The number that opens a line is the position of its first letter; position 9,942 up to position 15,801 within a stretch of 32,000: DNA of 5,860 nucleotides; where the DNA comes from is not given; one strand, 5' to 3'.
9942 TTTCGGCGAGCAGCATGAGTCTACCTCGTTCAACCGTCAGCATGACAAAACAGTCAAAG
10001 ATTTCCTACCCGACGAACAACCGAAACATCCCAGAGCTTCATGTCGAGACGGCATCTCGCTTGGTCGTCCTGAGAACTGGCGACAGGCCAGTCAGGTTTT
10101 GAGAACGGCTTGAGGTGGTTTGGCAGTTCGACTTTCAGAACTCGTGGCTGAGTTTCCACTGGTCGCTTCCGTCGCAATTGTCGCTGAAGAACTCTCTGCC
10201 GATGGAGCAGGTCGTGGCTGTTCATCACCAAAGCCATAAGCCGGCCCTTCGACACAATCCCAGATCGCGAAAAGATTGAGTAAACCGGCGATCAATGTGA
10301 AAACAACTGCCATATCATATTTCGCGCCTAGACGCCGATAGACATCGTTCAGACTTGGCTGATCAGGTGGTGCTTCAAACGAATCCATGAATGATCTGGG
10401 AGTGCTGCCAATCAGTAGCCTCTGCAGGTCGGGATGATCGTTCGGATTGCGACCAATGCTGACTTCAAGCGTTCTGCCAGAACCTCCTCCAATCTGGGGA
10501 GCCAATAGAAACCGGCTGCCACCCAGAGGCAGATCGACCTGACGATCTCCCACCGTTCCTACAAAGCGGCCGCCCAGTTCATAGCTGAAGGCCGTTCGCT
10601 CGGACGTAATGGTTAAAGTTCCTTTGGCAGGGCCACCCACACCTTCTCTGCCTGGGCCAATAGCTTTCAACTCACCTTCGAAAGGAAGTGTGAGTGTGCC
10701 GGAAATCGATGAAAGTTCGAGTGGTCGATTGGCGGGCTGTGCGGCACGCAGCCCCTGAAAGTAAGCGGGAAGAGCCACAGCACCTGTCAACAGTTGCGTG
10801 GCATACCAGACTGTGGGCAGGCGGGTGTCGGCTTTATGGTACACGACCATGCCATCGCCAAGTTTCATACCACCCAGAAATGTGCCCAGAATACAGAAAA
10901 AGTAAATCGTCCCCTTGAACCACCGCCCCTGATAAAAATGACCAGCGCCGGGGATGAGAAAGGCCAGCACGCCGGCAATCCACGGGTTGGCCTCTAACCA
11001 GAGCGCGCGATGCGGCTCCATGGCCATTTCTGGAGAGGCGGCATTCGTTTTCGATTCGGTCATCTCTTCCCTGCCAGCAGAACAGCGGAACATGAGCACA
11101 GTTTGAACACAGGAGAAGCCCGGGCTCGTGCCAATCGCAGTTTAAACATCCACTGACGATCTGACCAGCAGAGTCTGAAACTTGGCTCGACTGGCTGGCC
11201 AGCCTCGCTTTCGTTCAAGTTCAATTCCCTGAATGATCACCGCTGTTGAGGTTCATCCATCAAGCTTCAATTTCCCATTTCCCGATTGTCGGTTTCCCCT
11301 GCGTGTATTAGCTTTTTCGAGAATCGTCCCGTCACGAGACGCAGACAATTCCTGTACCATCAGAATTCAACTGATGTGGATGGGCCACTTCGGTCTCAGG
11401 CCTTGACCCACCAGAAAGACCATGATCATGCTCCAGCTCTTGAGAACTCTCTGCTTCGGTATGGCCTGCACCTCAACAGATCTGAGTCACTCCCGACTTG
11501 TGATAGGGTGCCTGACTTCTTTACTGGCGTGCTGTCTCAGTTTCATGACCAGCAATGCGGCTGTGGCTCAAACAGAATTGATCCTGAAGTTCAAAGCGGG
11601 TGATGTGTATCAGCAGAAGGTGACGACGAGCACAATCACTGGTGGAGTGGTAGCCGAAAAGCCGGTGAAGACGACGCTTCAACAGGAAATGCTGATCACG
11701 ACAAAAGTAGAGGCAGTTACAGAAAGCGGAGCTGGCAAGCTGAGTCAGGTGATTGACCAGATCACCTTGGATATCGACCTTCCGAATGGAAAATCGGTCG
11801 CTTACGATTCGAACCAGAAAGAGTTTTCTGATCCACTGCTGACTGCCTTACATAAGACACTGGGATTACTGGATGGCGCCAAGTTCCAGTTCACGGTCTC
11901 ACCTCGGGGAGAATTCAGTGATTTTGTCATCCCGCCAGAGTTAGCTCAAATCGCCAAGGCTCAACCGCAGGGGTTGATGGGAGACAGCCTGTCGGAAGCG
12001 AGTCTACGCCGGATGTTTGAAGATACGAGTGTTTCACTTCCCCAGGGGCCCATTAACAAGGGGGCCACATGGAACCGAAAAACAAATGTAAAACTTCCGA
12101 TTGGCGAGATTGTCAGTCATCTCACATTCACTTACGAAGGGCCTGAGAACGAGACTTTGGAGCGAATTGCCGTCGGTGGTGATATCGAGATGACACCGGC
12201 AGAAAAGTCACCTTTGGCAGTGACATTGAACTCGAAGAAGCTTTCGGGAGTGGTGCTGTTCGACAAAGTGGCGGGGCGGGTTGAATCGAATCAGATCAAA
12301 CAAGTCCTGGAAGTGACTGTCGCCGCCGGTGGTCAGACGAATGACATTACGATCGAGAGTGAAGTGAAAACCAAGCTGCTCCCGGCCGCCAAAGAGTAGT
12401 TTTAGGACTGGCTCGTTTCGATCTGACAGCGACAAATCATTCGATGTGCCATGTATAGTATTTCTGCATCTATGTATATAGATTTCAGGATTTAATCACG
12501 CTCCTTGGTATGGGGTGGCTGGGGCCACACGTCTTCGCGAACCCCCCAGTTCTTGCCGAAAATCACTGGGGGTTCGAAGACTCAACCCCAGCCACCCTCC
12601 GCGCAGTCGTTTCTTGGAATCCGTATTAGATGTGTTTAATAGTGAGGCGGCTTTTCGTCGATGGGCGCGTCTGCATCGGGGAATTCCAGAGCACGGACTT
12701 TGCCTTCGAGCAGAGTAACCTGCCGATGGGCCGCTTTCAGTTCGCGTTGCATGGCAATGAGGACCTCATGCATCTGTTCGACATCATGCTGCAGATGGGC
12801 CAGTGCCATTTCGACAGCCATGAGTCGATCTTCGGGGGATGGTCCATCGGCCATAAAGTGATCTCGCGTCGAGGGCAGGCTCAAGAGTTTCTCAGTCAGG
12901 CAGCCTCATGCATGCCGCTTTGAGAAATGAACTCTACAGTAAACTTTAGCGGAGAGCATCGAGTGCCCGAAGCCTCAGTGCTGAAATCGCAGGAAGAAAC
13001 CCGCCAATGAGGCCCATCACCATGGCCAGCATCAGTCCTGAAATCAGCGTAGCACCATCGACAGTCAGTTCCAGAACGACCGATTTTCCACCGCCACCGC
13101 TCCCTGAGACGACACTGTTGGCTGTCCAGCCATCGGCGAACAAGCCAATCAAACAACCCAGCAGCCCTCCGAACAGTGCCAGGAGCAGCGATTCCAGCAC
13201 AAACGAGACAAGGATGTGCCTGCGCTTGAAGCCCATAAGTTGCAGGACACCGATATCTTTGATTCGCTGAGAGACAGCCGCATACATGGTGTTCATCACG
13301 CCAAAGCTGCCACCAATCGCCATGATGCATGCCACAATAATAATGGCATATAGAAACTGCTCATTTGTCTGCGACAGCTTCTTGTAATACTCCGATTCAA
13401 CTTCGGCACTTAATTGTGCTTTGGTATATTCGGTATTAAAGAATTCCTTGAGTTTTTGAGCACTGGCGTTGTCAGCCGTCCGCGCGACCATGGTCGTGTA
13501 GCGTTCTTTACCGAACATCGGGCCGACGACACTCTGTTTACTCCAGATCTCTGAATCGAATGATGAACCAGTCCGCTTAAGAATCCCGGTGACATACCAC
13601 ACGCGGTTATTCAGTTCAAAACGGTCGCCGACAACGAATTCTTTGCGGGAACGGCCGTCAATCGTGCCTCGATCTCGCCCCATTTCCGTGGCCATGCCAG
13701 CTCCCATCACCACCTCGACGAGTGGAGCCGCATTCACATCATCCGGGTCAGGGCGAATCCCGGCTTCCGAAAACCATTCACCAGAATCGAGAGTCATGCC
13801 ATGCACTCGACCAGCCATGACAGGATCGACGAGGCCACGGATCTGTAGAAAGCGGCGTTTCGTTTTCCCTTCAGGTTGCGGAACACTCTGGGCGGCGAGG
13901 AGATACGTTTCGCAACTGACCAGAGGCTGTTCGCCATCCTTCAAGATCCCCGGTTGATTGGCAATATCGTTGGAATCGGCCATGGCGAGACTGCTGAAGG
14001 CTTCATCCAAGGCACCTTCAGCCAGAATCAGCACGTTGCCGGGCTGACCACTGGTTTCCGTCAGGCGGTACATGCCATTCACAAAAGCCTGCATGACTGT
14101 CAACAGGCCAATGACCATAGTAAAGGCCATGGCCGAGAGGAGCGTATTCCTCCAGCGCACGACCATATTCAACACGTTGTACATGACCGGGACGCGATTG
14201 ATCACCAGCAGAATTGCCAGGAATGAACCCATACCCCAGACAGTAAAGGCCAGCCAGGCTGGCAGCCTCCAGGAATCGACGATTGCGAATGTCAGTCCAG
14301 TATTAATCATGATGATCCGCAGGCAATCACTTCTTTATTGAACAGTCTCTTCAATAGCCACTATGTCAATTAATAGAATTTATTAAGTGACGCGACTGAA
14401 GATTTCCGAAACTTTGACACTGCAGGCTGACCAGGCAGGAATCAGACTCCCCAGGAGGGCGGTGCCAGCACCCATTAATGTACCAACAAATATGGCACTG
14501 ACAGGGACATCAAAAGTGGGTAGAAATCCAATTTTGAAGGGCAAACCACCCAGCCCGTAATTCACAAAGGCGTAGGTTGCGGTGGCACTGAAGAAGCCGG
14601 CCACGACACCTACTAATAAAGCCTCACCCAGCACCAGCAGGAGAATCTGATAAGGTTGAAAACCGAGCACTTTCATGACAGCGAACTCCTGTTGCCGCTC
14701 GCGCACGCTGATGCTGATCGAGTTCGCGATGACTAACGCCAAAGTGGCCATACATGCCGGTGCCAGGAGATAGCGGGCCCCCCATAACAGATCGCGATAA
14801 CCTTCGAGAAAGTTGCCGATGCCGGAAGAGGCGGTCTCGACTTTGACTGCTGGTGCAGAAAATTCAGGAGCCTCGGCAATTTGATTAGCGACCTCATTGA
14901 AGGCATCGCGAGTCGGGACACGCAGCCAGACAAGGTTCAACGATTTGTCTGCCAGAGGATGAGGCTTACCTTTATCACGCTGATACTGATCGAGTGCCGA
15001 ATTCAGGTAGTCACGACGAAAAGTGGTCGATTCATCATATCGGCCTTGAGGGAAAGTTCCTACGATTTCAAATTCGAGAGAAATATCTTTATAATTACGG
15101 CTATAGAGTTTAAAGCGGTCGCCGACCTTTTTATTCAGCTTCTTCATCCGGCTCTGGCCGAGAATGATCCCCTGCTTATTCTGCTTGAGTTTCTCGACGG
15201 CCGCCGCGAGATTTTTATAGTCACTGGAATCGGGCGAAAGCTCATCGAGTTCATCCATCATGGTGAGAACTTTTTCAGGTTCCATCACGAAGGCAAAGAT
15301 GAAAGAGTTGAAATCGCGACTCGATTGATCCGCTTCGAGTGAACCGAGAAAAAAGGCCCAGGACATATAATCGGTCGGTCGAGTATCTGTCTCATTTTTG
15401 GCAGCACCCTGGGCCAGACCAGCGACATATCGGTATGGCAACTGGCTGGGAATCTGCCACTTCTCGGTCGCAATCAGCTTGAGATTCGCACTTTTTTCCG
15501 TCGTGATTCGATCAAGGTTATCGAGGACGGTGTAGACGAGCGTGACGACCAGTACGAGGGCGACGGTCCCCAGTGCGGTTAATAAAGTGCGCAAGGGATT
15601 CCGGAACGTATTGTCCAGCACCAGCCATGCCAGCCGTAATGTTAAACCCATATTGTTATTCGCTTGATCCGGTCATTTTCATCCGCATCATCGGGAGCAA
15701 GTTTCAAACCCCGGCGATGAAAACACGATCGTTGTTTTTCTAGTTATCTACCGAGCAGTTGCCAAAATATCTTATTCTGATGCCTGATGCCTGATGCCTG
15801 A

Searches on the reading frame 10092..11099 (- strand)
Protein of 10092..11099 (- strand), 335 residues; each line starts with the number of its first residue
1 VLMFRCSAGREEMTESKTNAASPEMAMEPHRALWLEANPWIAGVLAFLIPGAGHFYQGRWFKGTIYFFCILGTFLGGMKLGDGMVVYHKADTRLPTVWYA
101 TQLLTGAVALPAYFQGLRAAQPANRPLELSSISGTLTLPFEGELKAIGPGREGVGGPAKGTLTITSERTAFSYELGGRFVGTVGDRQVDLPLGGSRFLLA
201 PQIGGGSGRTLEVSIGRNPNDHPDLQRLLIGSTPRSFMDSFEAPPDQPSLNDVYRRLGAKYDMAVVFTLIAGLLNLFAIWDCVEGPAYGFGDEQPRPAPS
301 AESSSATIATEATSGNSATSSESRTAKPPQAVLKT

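Call 57: search_protein_families(library=pfam, proteins=[window:10092-11099:-], max_evalue=0.001)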
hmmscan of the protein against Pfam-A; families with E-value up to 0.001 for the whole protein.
window:10092-11099:- (335 aa): 2 families
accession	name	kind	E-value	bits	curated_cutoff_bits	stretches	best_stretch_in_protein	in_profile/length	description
PF20382.3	DUF6677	-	2e-26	93.3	24.3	1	42-283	2-108/116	Family of unknown function (DUF6677)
PF05154.21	TM2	-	0.00014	22.5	27.9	1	38-75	4-44/51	TM2 domain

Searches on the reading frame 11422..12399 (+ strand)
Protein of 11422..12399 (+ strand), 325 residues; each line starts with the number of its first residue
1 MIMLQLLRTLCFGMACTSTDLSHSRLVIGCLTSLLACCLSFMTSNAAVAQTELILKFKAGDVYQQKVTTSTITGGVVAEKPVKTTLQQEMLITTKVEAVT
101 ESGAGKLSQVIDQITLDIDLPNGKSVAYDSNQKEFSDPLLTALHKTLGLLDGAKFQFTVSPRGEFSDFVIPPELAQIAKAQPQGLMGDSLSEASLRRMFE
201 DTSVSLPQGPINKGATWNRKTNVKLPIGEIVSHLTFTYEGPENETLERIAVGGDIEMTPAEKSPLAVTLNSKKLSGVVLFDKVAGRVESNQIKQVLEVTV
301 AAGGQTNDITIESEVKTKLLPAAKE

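Call 57: search_protein_families(library=pfam, proteins=[window:11422-12399:+], max_evalue=0.001)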
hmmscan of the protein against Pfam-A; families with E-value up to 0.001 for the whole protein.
window:11422-12399:+ (325 aa): 1 family
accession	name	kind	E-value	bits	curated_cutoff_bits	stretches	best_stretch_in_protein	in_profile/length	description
PF19777.4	DUF6263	-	2.8e-11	43.9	26.7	1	109-262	8-165/196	Family of unknown function (DUF6263)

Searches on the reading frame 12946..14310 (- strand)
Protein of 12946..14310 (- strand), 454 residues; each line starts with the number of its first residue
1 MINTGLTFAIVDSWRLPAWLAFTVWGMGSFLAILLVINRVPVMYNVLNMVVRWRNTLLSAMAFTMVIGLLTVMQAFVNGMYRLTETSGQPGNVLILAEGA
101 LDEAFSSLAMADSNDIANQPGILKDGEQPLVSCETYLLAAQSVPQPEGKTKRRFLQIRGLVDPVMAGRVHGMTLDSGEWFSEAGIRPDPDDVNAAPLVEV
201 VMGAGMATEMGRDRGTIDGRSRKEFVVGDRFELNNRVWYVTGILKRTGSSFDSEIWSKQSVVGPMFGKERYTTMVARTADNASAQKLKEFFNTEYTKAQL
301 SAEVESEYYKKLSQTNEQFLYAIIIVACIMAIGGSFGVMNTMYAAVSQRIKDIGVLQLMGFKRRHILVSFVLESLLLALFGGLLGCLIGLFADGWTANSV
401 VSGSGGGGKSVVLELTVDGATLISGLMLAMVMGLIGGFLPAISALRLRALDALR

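Call 57: search_protein_families(library=pfam, proteins=[window:12946-14310:-], max_evalue=0.001)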
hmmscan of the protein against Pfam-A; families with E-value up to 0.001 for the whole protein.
window:12946-14310:- (454 aa): 2 families
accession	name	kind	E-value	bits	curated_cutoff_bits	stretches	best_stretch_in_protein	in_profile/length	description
PF02687.27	FtsX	-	1.9e-16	60.7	25.5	1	324-446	1-117/120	FtsX-like permease C-terminal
PF12704.14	MacB_PCD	-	2.1e-12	48.2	27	1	56-288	1-201/207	MacB-like periplasmic core domain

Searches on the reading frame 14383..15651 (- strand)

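Call 57: search_protein_families(library=pfam, proteins=[window:14383-15651:-], max_evalue=0.001)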
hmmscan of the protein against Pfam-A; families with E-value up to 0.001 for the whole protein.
window:14383-15651:- (422 aa): 2 families
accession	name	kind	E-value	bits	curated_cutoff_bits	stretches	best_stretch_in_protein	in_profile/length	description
PF02687.27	FtsX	-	3.1e-15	56.7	25.5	1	301-411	8-117/120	FtsX-like permease C-terminal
PF12704.14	MacB_PCD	-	1.1e-05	26.3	27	1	25-260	8-206/207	MacB-like periplasmic core domain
